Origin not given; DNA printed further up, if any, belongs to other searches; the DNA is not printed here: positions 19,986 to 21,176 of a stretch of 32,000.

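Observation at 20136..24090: Lower-GC four-gene cluster: lipoprotein, ectodomain-less FtsX protein, one ABC ATPase and a ~600-aa polytopic membrane protein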

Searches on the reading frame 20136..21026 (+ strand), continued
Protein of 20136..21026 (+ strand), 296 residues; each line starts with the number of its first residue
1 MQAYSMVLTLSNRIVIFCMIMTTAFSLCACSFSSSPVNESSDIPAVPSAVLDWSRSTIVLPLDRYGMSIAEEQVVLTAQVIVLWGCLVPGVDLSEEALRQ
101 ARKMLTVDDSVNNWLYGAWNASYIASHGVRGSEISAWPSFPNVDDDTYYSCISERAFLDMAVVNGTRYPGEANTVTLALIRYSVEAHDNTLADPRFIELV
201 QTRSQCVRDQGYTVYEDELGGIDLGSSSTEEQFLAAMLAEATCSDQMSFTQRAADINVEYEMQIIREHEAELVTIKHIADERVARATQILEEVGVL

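Call 52: find_related_loci(query=A5, collection=metagenome_contigs, flank=6000)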
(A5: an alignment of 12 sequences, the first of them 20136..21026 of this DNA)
Query A5 (296 aa) in metagenome_contigs; peptide patterns used: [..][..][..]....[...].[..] (x = any residue, [..] = any of these).
465 stretches matched a pattern; 17 encode a relative of the query (tblastn E <= 1e-3); 17 distinct loci.
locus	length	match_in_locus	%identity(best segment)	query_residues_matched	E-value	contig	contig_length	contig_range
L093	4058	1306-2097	41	27-296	7e-57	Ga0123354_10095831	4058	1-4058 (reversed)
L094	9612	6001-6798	38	31-296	6e-56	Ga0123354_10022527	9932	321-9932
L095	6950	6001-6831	36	20-296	4e-50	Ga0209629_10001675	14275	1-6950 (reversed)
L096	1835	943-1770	38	27-296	2e-50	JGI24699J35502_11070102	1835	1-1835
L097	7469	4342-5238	37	4-296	1e-46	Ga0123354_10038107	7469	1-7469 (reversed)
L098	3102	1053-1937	32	8-296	7e-46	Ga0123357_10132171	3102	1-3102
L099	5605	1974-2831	33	18-296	3e-44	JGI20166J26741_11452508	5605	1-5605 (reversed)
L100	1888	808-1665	33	11-296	3e-44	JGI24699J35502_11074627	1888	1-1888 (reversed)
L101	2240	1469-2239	37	12-265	2e-43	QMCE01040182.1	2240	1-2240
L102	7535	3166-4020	35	13-296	2e-42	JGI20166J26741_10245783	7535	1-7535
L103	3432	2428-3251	44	24-296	8e-55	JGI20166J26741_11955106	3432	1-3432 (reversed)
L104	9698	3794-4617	44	24-296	7e-55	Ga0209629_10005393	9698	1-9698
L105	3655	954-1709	36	49-295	1e-40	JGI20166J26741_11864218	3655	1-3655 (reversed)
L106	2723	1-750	30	49-296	4e-39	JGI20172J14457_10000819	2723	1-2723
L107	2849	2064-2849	34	29-286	3e-35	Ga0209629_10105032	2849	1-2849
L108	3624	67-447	46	171-296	3e-29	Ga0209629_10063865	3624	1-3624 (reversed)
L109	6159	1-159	49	244-296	5e-11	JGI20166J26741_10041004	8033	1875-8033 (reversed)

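Call 62: search_protein_families(library=padloc, proteins=[window:20136-21026:+, L003:9512-9895:+, L003:10849-12006:+], max_evalue=0.01)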
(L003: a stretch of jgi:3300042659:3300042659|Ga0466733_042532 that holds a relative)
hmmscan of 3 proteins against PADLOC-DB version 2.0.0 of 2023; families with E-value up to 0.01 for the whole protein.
window:20136-21026:+ (296 aa): 0 families

L003:9512-9895:+ (127 aa): 0 families

L003:10849-12006:+ (385 aa): 0 families

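Call 69: search_protein_families(library=ncbifam, proteins=[L003:9512-9895:+, L004:3212-3595:+, L003:10849-12006:+, L004:4530-5621:+, L003:12013-12687:+, L003:12680-13927:+, L003:10001-10852:+], max_evalue=0.001)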
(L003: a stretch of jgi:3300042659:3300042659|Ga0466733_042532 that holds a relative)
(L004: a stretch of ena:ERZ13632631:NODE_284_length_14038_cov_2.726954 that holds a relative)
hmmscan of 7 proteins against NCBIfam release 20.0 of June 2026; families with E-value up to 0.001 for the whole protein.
L003:9512-9895:+ (127 aa): 0 families

L004:3212-3595:+ (127 aa): 0 families

L003:10849-12006:+ (385 aa): 0 families

L004:4530-5621:+ (363 aa): 0 families

L003:12013-12687:+ (224 aa): 188 families (the best 25 are shown)
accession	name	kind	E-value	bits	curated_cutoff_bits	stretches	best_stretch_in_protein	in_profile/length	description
TIGR03608.1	L_ocin_972_ABC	subfamily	6.6e-56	189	254.85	1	24-217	13-206/206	putative bacteriocin export ABC transporter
NF007826.0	PRK10535.1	equivalog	3.7e-54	184.1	966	1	22-220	21-219/648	macrolide ABC transporter ATP-binding protein/permease MacB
TIGR02673.1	FtsE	equivalog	2.2e-53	181.1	264.85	1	20-220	13-213/214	cell division ATP-binding protein FtsE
TIGR02211.1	LolD_lipo_ex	equivalog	1.3e-51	175.3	307.75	1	22-221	18-218/221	lipoprotein-releasing ABC transporter ATP-binding protein LolD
NF038007.1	ABC_ATP_DarD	equivalog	2e-50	171.3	375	1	21-220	17-216/218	darobactin export ABC transporter ATP-binding protein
NF008639.0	PRK11629.1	equivalog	2.8e-44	151.3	360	1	17-221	18-223/234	lipoprotein-releasing ABC transporter ATP-binding protein LolD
TIGR02982.1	heterocyst_DevA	subfamily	8.3e-43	146.5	295.8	1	24-221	20-218/220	ABC exporter ATP-binding subunit, DevA family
TIGR02315.1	ABC_phnC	equivalog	4.5e-41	140.9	266.1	1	10-219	5-221/243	phosphonate ABC transporter ATP-binding protein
NF007879.0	PRK10584.1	equivalog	1.6e-40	139.3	336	1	7-221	7-223/228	putative ABC transporter ATP-binding protein YbbA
TIGR03265.1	PhnT2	equivalog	1.1e-39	136.7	457.7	1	20-208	15-198/353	putative 2-aminoethylphosphonate ABC transporter ATP-binding protein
TIGR02314.1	ABC_MetN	equivalog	1.1e-39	136.4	499.7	1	23-216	19-212/343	methionine ABC transporter ATP-binding protein MetN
TIGR00968.1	3a0106s01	subfamily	1.8e-38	132.4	342.75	1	21-215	12-201/237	sulfate ABC transporter ATP-binding protein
TIGR04521.1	ECF_ATPase_2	equivalog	2e-38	132.1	330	1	21-213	17-214/279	energy-coupling factor transporter ATPase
TIGR01186.1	proV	subfamily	7.1e-38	130.6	326.6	1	21-204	5-189/363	betaine/proline/choline family ABC transporter ATP-binding protein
NF007027.0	PRK09493.1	equivalog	9.3e-38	129.9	379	1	7-220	2-212/240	glutamine ABC transporter ATP-binding protein GlnQ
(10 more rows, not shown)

L003:12680-13927:+ (415 aa): 8 families
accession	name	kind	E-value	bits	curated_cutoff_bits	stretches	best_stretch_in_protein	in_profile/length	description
TIGR02212.1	lolCE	equivalog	2.3e-15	56.5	362.45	1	298-413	274-409/411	lipoprotein-releasing ABC transporter permease subunit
TIGR02213.1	lolE_release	exception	3.9e-10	39.2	540.35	1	302-363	278-339/411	lipoprotein-releasing ABC transporter permease subunit LolE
NF008357.0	PRK11146.1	exception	5.3e-10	38.7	439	1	307-364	286-343/414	lipoprotein-releasing ABC transporter permease subunit LolE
TIGR03434.1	ADOP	subfamily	3.4e-09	35.4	622.3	1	285-413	267-801/803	ADOP family duplicated permease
TIGR00439.2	FtsX_Gneg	equivalog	4.5e-07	29.4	255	1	291-391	168-269/292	permease-like cell division protein FtsX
NF038347.1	FtsX_Gpos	exception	1.4e-06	27.9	225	1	296-358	173-236/296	permease-like cell division protein FtsX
NF007826.0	PRK10535.1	equivalog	4.2e-06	25.3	966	1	299-412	531-645/648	macrolide ABC transporter ATP-binding protein/permease MacB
NF038346.1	FtsX_actino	exception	0.0004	19.9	250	1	292-366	182-256/308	permease-like cell division protein FtsX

L003:10001-10852:+ (283 aa): 0 families
